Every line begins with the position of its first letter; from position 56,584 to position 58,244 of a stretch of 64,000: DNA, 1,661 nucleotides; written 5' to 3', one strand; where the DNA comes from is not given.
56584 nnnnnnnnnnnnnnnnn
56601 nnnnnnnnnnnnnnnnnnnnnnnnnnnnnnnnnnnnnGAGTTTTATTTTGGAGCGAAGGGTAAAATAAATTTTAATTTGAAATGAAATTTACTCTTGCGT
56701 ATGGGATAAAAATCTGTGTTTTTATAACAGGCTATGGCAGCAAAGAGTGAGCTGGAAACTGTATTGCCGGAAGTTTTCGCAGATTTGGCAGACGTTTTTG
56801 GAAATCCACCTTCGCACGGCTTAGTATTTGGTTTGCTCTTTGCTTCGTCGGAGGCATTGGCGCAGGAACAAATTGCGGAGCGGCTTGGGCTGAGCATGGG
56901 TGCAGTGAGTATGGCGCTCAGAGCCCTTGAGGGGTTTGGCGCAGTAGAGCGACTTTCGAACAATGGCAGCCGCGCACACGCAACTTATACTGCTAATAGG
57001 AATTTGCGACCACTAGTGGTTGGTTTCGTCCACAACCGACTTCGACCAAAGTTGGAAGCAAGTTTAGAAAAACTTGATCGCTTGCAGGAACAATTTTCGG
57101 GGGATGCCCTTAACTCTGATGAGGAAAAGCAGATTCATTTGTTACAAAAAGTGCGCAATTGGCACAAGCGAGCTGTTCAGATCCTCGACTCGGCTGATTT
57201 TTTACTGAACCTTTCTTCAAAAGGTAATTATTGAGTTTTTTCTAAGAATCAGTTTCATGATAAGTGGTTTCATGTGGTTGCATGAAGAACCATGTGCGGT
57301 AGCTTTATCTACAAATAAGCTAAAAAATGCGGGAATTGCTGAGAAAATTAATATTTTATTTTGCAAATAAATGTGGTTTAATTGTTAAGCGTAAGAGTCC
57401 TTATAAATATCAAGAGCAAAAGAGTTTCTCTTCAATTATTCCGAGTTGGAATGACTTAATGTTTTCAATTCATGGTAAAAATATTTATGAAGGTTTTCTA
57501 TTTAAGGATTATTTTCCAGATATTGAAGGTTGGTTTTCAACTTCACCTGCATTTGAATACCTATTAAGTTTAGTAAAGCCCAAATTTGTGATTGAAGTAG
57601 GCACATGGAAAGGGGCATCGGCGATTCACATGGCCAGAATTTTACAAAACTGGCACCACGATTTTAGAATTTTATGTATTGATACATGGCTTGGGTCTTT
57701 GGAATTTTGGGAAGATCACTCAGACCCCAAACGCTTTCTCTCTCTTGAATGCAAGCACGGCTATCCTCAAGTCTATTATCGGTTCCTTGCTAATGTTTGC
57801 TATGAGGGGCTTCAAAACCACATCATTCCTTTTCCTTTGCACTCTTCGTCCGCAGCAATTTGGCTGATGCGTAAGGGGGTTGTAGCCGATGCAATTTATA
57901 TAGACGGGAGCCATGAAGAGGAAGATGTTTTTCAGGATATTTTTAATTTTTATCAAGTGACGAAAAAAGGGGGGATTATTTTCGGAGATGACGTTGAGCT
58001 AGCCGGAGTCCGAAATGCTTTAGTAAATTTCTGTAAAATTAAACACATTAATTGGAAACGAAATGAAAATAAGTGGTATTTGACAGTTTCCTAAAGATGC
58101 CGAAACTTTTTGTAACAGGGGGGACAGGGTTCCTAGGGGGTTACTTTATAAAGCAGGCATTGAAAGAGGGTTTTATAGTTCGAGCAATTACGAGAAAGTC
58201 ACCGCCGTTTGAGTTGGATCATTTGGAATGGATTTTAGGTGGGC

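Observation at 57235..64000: Abrupt AT-rich island encoding a methylated-glycan assembly line (MT-SDR-SDR-GT2-MT-GT2-flippase)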

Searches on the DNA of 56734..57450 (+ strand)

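Call 69: search_rna_families(source=window, start=57100, end=57450, threshold=evalue, max_evalue=10, show_alignments=3)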
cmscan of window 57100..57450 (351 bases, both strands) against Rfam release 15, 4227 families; matches with E-value up to 10: 7.
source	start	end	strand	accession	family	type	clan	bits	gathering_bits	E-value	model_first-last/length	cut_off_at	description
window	57251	57321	+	RF00187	SNORD102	Gene; snRNA; snoRNA; CD-box;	-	18.9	47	2.2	1-72/72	no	Small nucleolar RNA SNORD102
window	57406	57440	-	RF00071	SNORD73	Gene; snRNA; snoRNA; CD-box;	-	16.9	42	3.7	1-72/72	no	Small nucleolar RNA SNORD73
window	57112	57162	+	RF04331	Plastid-clpP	Cis-reg;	-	14.9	55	6.9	1-69/69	no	Plastid-clpP 5UTR RNA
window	57110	57145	+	RF00331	snoZ169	Gene; snRNA; snoRNA; CD-box;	-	14.9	55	9.9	1-69/69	no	Small nucleolar RNA Z169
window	57100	57250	+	RF01848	ACEA_U3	Gene; snRNA; snoRNA; CD-box;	CL00100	11.8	55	6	63-209/209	5'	ACEA small nucleolar RNA U3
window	57229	57274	+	RF01962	RMST_1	Gene; lncRNA;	-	9.9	40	8.2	1-61/61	no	Rhabdomyosarcoma 2 associated transcript conserved region 1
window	57100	57258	-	RF01845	enod40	Gene;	-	9.4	45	6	1-176/263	3'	Early nodulin 40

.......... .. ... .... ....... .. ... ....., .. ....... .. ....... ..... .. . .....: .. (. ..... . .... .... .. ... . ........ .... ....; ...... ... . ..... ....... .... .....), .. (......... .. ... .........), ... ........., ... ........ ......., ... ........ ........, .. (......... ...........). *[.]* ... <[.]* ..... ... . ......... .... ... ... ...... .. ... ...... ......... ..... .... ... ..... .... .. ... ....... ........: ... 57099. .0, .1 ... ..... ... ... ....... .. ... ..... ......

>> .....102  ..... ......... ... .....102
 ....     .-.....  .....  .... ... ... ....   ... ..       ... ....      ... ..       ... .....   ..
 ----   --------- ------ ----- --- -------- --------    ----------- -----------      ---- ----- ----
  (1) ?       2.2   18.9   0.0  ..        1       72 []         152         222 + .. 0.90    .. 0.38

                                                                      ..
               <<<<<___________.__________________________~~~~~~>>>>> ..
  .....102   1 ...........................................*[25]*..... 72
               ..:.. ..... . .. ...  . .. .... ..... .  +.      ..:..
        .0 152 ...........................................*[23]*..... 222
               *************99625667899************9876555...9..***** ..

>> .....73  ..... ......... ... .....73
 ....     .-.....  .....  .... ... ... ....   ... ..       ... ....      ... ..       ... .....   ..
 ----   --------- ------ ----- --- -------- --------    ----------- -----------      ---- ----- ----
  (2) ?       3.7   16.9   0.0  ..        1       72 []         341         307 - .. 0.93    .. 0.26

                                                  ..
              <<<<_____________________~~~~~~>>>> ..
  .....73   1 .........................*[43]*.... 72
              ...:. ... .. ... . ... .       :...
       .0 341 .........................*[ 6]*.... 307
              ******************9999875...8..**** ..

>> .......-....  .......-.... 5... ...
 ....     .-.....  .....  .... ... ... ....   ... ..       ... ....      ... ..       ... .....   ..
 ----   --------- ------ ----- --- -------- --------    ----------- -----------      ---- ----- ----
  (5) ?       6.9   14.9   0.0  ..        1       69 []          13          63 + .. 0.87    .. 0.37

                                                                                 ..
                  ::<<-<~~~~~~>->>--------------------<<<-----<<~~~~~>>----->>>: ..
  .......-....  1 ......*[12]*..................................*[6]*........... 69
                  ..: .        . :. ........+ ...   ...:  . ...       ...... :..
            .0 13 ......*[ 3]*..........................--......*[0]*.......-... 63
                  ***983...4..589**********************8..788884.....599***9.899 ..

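Call 70: search_rna_families(source=L005, start=1700, end=2008, threshold=evalue, max_evalue=10, show_alignments=3)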
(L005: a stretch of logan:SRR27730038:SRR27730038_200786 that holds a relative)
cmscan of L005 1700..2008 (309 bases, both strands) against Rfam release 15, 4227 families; matches with E-value up to 10: 3.
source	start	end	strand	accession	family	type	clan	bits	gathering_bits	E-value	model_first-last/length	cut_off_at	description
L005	1752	1836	+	RF01181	snR77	Gene; snRNA; snoRNA; CD-box;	CL00057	16.1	50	6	1-83/83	no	Small nucleolar RNA snR77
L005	1799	1826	-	RF01792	eiav_FSE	Cis-reg; frameshift_element;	-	11.5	40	3.2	1-35/35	no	ribosomal frameshift site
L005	1825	1992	-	RF01669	P14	Gene; sRNA;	-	11.4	45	8.8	1-146/146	no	Pseudomonas sRNA P14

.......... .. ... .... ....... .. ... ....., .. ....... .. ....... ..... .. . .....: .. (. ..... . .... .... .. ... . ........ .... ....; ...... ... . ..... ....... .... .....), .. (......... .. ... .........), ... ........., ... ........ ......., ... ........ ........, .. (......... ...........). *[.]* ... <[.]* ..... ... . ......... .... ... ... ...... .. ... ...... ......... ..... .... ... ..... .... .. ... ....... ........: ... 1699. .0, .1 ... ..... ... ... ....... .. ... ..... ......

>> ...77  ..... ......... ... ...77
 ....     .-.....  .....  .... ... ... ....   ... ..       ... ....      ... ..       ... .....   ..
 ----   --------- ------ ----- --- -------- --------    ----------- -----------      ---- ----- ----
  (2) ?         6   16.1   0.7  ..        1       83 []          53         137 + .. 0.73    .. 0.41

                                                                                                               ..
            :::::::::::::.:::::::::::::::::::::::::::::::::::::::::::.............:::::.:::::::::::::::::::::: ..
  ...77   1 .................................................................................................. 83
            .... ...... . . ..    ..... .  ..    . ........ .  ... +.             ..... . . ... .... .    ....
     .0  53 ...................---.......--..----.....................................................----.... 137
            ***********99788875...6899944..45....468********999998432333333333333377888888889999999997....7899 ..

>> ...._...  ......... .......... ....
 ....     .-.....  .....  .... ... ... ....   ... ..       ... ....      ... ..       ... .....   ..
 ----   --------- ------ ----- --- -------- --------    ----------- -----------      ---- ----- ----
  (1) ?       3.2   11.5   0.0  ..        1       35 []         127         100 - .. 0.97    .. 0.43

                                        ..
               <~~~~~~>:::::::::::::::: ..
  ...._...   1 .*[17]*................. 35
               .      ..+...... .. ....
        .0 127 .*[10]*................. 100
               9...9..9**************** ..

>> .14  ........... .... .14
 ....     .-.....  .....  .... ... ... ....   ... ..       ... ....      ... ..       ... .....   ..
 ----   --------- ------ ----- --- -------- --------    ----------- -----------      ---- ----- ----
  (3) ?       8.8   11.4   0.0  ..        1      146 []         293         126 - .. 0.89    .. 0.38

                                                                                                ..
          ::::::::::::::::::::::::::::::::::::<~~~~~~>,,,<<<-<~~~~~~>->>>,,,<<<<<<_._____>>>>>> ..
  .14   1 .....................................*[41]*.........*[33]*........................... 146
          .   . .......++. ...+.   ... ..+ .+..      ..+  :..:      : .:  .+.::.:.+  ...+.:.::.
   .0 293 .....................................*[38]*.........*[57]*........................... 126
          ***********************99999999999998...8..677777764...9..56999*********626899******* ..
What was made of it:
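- On JUMPstart / ops antitermination element: No Rfam hit at E<=10 in the leader of the window or of L005 (calls 69, 70).
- Tried and rejected: There is no Rfam match (calls 69, 70).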

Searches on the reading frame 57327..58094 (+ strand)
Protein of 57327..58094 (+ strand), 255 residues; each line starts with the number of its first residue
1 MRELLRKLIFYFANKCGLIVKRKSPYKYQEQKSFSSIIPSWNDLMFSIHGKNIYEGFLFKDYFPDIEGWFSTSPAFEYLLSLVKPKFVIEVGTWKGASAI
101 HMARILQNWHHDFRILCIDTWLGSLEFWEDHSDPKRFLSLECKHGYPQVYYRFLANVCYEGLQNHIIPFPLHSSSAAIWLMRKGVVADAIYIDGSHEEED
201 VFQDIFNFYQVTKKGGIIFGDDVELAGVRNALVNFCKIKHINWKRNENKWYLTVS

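Call 6: search_protein_families(library=pfam, proteins=[window:57327-58094:+], max_evalue=0.01)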
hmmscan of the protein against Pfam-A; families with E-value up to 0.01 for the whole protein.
window:57327-58094:+ (255 aa): 3 families
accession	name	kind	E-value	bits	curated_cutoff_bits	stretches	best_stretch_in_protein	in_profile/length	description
PF13578.12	Methyltransf_24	-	1.6e-14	55.1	26.3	1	89-223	1-105/105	Methyltransferase domain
PF04989.18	RMNT_CmcI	-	1.4e-06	28.6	23.2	1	76-120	24-68/206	Rhamnosyl O-methyltransferase/CmcI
PF05711.17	TylF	-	0.0031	17.2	23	0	88-115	95-122/264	Macrocin-O-methyltransferase (TylF)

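Call 7: search_protein_families(library=ncbifam, proteins=[window:57327-58094:+], max_evalue=0.01)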
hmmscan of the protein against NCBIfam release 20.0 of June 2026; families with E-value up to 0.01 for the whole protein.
window:57327-58094:+ (255 aa): 1 family
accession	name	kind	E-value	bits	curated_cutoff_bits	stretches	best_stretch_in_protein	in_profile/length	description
NF045824.1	RhmsylMtase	equivalog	1.4e-06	27.9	400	1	56-120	29-96/226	rhamnosyl O-methyltransferase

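Call 53: search_solved_structures(query=window:57327-58094:+, max_evalue=0.01)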
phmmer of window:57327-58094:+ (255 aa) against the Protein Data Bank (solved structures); distinct sequences matched with E-value up to 0.01: 0.
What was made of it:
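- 57327..58094 (+): MT1: class I SAM-dependent methyltransferase (Methyltransf_24, with a weak CmcI/rhamnosyl O-methyltransferase match). Specific to this copy of the locus. No PDB relative by sequence (call 53).
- Tried and rejected: MT1 has no PDB relative by sequence (call 53).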

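Call 57: list_cluster_members(proteins=[window:57327-58094:+, window:58097-58945:+, window:58942-59994:+, window:59996-61036:+, window:61038-61793:+, window:61783-62787:+, P0001, window:56734-57234:+, window:58073-58945:+, window:61023-61793:+])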
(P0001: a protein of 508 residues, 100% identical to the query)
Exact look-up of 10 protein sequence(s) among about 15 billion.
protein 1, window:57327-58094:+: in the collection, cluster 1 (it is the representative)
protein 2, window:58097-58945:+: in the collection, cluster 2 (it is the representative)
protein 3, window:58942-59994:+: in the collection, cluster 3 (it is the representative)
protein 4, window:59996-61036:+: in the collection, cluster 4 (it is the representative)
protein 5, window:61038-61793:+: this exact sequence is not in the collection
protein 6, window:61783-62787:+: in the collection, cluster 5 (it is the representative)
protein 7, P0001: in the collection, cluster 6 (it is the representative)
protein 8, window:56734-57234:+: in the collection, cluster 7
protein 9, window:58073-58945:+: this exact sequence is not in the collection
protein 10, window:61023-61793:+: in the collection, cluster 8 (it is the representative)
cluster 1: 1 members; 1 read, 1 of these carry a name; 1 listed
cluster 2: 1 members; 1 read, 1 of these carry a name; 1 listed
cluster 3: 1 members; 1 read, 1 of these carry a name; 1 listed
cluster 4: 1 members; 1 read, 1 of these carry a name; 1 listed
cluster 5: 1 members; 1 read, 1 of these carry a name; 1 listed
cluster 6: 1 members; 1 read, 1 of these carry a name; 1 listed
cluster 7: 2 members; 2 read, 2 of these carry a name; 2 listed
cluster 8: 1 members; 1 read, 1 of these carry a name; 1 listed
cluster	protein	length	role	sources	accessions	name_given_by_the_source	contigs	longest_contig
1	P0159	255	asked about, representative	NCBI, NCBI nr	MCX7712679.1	MAG: class I SAM-dependent methyltransferase [Chthoniobacterales bacterium] | class I SAM-dependent methyltransferase [Chthoniobacterales bacterium]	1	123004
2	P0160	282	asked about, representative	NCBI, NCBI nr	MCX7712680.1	MAG: NAD(P)-dependent oxidoreductase [Chthoniobacterales bacterium] | NAD(P)-dependent oxidoreductase [Chthoniobacterales bacterium]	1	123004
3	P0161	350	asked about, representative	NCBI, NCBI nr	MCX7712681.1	MAG: SDR family NAD(P)-dependent oxidoreductase [Chthoniobacterales bacterium] | SDR family NAD(P)-dependent oxidoreductase [Chthoniobacterales bacterium]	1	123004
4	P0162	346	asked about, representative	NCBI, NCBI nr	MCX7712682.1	MAG: glycosyltransferase family 2 protein [Chthoniobacterales bacterium] | glycosyltransferase family 2 protein [Chthoniobacterales bacterium]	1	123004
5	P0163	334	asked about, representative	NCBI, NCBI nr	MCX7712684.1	MAG: glycosyltransferase [Chthoniobacterales bacterium] | glycosyltransferase [Chthoniobacterales bacterium]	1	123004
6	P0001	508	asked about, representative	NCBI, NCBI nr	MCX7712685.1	MAG: hypothetical protein N2035_03320 [Chthoniobacterales bacterium] | hypothetical protein [Chthoniobacterales bacterium]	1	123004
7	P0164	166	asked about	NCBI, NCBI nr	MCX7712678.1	MAG: hypothetical protein N2035_03285 [Chthoniobacterales bacterium] | hypothetical protein [Chthoniobacterales bacterium]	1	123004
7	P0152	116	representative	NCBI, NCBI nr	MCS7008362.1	MAG: hypothetical protein NZL93_00305, partial [Chthoniobacterales bacterium] | hypothetical protein [Chthoniobacterales bacterium]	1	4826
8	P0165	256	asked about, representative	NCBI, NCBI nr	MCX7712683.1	MAG: class I SAM-dependent methyltransferase [Chthoniobacterales bacterium] | class I SAM-dependent methyltransferase [Chthoniobacterales bacterium]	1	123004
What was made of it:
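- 57327..58094 (+): NCBI protein MCX7712679.1 (call 57).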

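Call 78: predict_structure(alignment_id=A4)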
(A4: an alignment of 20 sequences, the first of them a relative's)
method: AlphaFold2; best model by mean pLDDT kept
length: 334 residues; sequences in the alignment: 20
mean_pLDDT: 91.5   pTM: 0.90
mean pLDDT of the five models: 91.5, 91.4, 90.6, 87.1, 82.6
residues with pLDDT >= 90: 270; 70-90: 47; 50-70: 9; < 50: 8
segments of 3 or more residues with pLDDT < 50: 327-334
pLDDT, mean of each block of 10 residues (from residue 1): 91 91 93 93 91 84 91 93 97 94 97 97 87 96 88 95 95 90 95 96 73 88 95 95 94 95 97 98 93 95 97 96 69 36
secondary structure, 60 per line:
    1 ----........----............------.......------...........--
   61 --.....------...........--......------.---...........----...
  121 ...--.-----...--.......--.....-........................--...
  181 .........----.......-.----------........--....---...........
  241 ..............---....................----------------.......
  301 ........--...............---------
elements in order: E5-12 H17-28 E35-41 H48-58 E63-67 H74-84 E87-92 H103-113 E118-123 E132-134 H137-143 H146-150 E155-158 H159-175 H178-189 E194-200 H213-220 H223-226 H230-254 H258-277 H294-308 H311-325

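Call 80: fold_search(model_id=the predicted structure, library=pdb)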
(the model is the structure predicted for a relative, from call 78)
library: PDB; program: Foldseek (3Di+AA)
matches with E <= 10: 1342; with E <= 0.001: 186
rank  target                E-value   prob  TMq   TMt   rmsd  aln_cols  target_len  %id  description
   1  6hnq_B                1.1e-10  1.00  0.61  0.64   5.8       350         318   16  TarP-6RboP-(CH2)6NH2 (released 2018-10-24)
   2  6h4f_F                2.6e-10  1.00  0.62  0.66   5.5       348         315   15  TarP-3RboP (released 2018-09-26)
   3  6h4f_E                2.6e-10  1.00  0.58  0.60   6.4       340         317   16  TarP-3RboP (released 2018-09-26)
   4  6h21_B                3.6e-10  1.00  0.59  0.62   6.1       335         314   17  TarP-UDP-GlcNAc-Mn (released 2018-09-26)
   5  6h4f_C                4.0e-10  1.00  0.58  0.61   6.4       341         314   16  TarP-3RboP (released 2018-09-26)
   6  6h1j_A                4.9e-10  1.00  0.61  0.65   5.8       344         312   15  TarP native (released 2018-09-26)
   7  6h4f_I                5.7e-10  1.00  0.58  0.61   6.4       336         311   16  TarP-3RboP (released 2018-09-26)
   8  6h4f_A                6.0e-10  1.00  0.58  0.60   6.4       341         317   16  TarP-3RboP (released 2018-09-26)
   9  6h2n_C                6.3e-10  1.00  0.63  0.67   5.2       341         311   16  TarP-UDP-GlcNAc-Mg (released 2018-09-26)
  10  6h4f_B                6.3e-10  1.00  0.58  0.60   6.4       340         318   16  TarP-3RboP (released 2018-09-26)
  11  6h2n_B                8.1e-10  1.00  0.62  0.66   5.4       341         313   16  TarP-UDP-GlcNAc-Mg (released 2018-09-26)
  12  6h4m_A                8.1e-10  1.00  0.62  0.65   5.8       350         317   16  TarP-UDP-GlcNAc-3RboP (released 2018-09-26)
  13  6h4m_H                8.1e-10  1.00  0.61  0.63   6.0       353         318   16  TarP-UDP-GlcNAc-3RboP (released 2018-09-26)
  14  6h1j_B                9.9e-10  1.00  0.60  0.63   5.5       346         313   15  TarP native (released 2018-09-26)
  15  6h4f_Q                1.0e-09  1.00  0.63  0.67   5.1       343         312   15  TarP-3RboP (released 2018-09-26)
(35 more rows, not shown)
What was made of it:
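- On GT2 (GT-A fold, inverting) glycosyltransferases: Model pLDDT 91.5, matching TarP/TarS (calls 78, 80).
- The GT2b fold is closest to polymer-decorating GT2s (call 80).
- Tried and rejected: I rejected this because the model matches soluble TarP/TarS-type enzymes best (call 80).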
